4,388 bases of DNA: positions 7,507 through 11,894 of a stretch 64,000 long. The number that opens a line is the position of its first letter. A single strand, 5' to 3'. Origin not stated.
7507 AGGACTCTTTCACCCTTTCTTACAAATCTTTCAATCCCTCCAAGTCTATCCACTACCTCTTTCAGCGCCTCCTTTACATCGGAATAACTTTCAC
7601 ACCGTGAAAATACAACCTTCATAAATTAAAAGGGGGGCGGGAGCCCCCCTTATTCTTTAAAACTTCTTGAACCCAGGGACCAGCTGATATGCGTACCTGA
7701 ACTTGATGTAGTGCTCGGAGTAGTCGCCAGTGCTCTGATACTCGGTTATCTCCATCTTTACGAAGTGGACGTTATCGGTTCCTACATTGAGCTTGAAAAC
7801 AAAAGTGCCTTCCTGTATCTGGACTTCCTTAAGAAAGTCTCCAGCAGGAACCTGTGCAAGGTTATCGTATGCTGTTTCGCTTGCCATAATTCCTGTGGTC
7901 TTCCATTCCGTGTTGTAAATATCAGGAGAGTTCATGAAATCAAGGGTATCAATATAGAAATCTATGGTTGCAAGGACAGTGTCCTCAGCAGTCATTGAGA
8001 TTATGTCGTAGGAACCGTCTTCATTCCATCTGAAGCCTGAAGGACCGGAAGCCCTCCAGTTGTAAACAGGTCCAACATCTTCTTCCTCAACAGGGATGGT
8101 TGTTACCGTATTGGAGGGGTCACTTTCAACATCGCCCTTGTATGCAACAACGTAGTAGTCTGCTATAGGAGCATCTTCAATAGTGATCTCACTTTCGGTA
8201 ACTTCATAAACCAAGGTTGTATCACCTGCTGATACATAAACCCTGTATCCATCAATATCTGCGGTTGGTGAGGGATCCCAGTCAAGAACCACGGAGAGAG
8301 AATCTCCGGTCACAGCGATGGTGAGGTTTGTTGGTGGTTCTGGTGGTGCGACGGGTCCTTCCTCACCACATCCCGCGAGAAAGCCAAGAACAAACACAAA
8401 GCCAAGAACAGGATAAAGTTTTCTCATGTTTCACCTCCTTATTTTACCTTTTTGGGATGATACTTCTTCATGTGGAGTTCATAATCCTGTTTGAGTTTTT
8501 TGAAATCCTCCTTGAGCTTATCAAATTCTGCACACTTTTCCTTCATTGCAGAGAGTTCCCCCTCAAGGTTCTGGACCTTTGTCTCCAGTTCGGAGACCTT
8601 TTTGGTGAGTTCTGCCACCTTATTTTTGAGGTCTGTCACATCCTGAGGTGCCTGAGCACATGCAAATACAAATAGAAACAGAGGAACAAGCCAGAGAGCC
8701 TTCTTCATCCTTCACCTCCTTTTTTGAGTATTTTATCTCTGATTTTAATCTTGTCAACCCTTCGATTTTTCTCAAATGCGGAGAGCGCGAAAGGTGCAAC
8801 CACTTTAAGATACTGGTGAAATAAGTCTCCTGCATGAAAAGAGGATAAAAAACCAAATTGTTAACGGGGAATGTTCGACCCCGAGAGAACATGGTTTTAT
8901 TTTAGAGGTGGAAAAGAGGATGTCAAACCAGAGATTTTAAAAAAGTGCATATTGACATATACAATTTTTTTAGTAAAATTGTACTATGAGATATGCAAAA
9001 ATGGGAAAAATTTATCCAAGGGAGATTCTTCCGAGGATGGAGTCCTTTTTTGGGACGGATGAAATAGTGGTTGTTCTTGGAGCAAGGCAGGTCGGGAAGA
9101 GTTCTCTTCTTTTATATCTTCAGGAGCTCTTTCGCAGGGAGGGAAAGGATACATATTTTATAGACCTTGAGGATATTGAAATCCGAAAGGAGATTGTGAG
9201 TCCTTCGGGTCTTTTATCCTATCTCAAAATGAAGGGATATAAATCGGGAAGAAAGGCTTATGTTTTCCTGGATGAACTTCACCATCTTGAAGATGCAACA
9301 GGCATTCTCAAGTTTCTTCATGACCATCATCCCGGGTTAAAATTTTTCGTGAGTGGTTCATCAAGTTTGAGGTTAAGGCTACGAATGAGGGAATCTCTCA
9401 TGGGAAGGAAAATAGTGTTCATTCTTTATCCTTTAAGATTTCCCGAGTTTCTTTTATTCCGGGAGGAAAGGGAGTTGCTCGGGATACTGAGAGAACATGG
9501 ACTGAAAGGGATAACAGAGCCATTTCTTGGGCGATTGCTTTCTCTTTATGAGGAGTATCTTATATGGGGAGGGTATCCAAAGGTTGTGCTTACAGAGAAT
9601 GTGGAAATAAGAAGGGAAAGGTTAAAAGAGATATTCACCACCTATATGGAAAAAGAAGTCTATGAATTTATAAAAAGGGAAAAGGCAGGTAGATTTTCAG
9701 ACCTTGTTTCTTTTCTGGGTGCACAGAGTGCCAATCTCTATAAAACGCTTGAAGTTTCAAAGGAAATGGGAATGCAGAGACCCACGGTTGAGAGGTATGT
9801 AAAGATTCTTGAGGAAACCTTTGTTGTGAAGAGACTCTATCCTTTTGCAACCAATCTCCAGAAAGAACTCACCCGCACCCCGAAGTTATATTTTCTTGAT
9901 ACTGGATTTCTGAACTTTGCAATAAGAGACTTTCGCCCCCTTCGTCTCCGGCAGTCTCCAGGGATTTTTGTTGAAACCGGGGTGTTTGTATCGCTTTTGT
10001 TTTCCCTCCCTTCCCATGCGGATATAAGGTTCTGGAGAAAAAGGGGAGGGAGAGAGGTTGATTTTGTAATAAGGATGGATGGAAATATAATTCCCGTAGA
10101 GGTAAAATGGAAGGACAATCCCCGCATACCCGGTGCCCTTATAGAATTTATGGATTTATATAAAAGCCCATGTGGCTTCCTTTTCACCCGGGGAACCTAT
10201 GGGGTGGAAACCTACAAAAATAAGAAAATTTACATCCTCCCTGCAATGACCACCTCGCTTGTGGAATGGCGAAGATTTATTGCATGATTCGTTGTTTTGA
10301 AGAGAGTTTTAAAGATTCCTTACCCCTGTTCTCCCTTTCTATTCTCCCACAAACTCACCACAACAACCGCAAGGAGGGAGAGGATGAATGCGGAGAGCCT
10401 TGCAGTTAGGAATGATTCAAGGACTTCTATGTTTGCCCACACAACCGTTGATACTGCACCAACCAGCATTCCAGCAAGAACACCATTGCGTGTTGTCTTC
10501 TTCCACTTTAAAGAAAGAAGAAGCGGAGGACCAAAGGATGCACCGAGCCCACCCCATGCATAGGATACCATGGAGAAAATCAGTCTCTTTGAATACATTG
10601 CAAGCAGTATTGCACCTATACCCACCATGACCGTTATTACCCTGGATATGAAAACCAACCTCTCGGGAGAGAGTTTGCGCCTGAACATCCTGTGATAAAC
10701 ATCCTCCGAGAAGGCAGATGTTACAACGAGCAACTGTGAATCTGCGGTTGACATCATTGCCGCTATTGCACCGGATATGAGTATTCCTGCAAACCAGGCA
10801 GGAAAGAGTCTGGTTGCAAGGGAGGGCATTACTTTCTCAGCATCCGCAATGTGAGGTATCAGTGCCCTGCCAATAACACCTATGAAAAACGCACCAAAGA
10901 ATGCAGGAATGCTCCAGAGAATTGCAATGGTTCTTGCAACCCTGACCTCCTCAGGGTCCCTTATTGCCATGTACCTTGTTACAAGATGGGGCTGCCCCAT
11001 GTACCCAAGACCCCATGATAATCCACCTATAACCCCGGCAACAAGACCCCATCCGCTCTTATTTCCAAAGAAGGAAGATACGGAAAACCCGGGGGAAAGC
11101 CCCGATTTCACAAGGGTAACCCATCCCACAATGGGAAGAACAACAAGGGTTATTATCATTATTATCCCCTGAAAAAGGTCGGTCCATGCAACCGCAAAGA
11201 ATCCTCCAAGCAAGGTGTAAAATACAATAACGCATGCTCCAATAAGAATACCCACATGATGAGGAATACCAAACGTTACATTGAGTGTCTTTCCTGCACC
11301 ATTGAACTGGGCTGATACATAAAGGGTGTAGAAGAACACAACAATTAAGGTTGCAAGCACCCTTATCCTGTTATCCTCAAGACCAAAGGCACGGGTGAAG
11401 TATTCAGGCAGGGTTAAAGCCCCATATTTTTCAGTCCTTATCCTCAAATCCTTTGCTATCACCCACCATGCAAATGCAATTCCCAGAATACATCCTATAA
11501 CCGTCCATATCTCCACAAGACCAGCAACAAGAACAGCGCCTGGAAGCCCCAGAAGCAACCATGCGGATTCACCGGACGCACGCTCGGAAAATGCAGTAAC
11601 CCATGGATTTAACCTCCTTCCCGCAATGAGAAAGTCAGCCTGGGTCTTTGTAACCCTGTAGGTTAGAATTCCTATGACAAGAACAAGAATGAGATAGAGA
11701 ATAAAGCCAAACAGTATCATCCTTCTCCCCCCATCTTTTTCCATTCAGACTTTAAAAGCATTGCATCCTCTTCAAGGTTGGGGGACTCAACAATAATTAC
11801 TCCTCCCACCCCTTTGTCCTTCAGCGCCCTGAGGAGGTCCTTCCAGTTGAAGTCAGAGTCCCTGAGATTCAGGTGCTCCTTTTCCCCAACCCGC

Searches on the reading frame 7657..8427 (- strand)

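Call 88: search_protein_families(library=pfam, proteins=[window:7657-8427:-], max_evalue=0.00001)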
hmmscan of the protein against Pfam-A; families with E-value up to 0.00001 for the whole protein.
window:7657-8427:- (256 aa): 1 family
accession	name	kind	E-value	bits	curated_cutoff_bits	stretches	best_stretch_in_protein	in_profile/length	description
PF00041.27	fn3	-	4e-06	27.4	25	1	31-109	2-82/84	Fibronectin type III domain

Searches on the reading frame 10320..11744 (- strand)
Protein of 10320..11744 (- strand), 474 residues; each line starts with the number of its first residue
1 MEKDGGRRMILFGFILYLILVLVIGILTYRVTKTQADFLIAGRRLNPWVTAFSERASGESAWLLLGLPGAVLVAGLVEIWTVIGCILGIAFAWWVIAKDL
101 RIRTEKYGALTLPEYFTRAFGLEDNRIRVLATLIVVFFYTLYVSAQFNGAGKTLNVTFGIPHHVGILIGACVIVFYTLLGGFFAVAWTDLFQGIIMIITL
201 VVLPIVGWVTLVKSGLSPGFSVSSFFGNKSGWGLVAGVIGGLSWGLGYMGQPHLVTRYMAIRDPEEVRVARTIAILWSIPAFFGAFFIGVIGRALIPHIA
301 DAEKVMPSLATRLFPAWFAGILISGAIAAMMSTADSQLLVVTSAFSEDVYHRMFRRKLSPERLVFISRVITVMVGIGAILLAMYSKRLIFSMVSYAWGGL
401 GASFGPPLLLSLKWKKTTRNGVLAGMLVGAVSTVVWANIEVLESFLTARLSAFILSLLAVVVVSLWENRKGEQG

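Call 23: search_protein_families(library=ncbifam, proteins=[window:10320-11744:-], max_evalue=0.001)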
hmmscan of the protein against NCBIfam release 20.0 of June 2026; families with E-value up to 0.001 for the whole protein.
window:10320-11744:- (474 aa): 11 families
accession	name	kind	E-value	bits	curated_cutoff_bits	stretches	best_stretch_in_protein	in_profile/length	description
TIGR02121.1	Na_Pro_sym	equivalog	3.2e-129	431.8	515.5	1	10-470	3-472/488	sodium/proline symporter PutP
NF011948.0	PRK15419.1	equivalog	3.7e-95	319.7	955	1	10-467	7-473/502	sodium/proline symporter PutP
TIGR00813.1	sss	superfamily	2e-68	231.3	184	1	38-429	1-411/411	sodium/solute symporter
TIGR02119.1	panF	equivalog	3.8e-55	187.7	328.05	2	245-469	246-470/471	sodium/pantothenate symporter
TIGR03648.1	Na_symport_lg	subfamily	1.6e-42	145.7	320.75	2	314-437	358-481/547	VC_2705 family sodium/solute symporter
NF006903.2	PRK09395.1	subfamily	6.5e-26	90.8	750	1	13-436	40-478/552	cation/acetate symporter ActP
TIGR02711.1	symport_actP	equivalog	2.6e-23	82.6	1099.25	1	13-436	37-475/549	cation/acetate symporter ActP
NF058657.1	MncbAcdTpMctC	equivalog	3.7e-23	81.8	670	1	10-436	8-452/527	monocarboxylic acid transporter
NF009135.0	PRK12488.1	subfamily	2.2e-21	76.1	850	1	13-436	37-475/549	cation/acetate symporter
NF007790.0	PRK10484.1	equivalog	1.3e-19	70.5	401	2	288-469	299-485/527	solute:sodium symporter family transporter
NF046076.1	monocarbox_MctP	equivalog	4.1e-12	45.5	625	1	14-447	5-449/481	monocarboxylate uptake permease MctP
